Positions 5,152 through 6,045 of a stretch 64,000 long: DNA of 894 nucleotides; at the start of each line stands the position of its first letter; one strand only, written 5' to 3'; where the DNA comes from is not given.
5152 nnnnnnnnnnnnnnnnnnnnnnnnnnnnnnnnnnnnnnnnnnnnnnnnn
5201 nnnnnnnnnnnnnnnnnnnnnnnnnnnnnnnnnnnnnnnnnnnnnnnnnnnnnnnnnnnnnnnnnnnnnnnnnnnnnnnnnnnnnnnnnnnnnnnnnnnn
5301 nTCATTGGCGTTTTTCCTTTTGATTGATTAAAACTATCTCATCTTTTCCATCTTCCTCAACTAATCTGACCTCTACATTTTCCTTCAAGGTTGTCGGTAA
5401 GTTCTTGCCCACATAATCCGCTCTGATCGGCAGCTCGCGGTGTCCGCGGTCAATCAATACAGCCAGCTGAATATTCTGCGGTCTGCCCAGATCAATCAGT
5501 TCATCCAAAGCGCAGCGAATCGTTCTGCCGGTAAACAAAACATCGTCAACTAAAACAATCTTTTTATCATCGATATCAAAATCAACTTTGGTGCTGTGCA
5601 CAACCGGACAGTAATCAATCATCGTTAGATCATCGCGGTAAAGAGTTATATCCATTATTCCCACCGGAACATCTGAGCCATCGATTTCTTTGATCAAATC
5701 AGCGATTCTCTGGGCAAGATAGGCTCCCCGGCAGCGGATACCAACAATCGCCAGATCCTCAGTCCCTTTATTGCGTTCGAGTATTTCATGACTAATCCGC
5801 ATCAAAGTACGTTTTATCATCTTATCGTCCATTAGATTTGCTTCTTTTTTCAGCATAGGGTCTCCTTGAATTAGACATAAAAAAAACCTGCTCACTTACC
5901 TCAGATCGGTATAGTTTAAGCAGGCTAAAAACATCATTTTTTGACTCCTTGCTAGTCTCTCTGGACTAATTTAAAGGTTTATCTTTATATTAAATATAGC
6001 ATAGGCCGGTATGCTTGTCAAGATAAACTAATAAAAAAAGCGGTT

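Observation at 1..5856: Pyrimidine operon interrupted by EndoQ-like nuclease, flavodoxin and MutM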

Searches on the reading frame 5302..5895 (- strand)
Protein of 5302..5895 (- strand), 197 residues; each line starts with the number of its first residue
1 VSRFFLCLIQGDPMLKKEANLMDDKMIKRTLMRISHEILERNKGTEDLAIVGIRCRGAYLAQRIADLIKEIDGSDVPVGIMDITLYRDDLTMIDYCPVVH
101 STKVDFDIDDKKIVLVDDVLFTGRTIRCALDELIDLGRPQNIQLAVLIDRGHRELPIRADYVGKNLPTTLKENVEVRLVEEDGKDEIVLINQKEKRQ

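Call 4: search_protein_families(library=pfam, proteins=[window:5302-5895:-])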
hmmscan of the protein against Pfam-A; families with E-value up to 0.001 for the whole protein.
window:5302-5895:- (197 aa): 3 families
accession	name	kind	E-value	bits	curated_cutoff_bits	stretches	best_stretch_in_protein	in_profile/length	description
PF00156.33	Pribosyltran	-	7.1e-21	74.6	26.3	1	24-167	8-144/158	Phosphoribosyl transferase domain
PF14681.12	UPRTase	-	3.7e-06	27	27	1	47-148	67-159/206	Uracil phosphoribosyltransferase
PF24390.1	PRTase-CE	-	0.00027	21.3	27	1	94-146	103-142/253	PRTase-CE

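Call 5: search_protein_families(library=ncbifam, proteins=[window:5302-5895:-], max_evalue=0.01)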
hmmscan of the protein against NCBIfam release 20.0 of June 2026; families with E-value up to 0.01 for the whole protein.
window:5302-5895:- (197 aa): 18 families
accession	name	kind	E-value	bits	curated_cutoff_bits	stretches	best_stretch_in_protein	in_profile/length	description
NF003549.0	PRK05205.1-5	equivalog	7e-73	243.9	138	1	16-192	3-181/182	bifunctional pyr operon transcriptional regulator/uracil phosphoribosyltransferase PyrR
NF003548.0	PRK05205.1-4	equivalog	3.6e-68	228.8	218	1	18-192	3-172/173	bifunctional pyr operon transcriptional regulator/uracil phosphoribosyltransferase PyrR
NF003547.0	PRK05205.1-3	equivalog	5.8e-68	228.5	230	1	16-193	11-192/194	bifunctional pyr operon transcriptional regulator/uracil phosphoribosyltransferase PyrR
NF003546.0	PRK05205.1-2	equivalog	1.4e-59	200.7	268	1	18-188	3-173/175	bifunctional pyr operon transcriptional regulator/uracil phosphoribosyltransferase PyrR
NF003545.0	PRK05205.1-1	equivalog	2e-43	147.8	140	1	25-182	8-159/171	bifunctional pyr operon transcriptional regulator/uracil phosphoribosyltransferase PyrR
TIGR01203.1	HGPRTase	equivalog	2.1e-13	50.4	150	1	21-167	2-142/167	hypoxanthine phosphoribosyltransferase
NF006605.0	PRK09162.1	equivalog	4.2e-09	36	181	1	14-166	10-155/183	hypoxanthine-guanine phosphoribosyltransferase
NF002620.0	PRK02277.1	subfamily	2.1e-05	24.3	115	1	31-150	69-180/201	orotate phosphoribosyltransferase-like protein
TIGR01251.1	ribP_PPkin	subfamily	0.00011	21.3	113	1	98-137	198-237/309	ribose-phosphate diphosphokinase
NF040646.1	HPT_Archaea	equivalog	0.00024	20.8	200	1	110-176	114-178/184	hypoxanthine/guanine phosphoribosyltransferase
NF002636.0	PRK02304.1-5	equivalog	0.00037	20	125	1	109-149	116-155/176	adenine phosphoribosyltransferase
NF002095.0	PRK00934.1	equivalog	0.00085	18.6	296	1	99-137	194-232/287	ribose-phosphate diphosphokinase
NF001097.0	PRK00129.1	equivalog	0.0018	18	114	1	82-148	99-161/209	uracil phosphoribosyltransferase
TIGR01091.1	upp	equivalog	0.0024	17.6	208.35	1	80-148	95-159/207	uracil phosphoribosyltransferase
TIGR00201.1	comF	subfamily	0.0045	17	233.55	0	102-137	145-179/190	ComF family protein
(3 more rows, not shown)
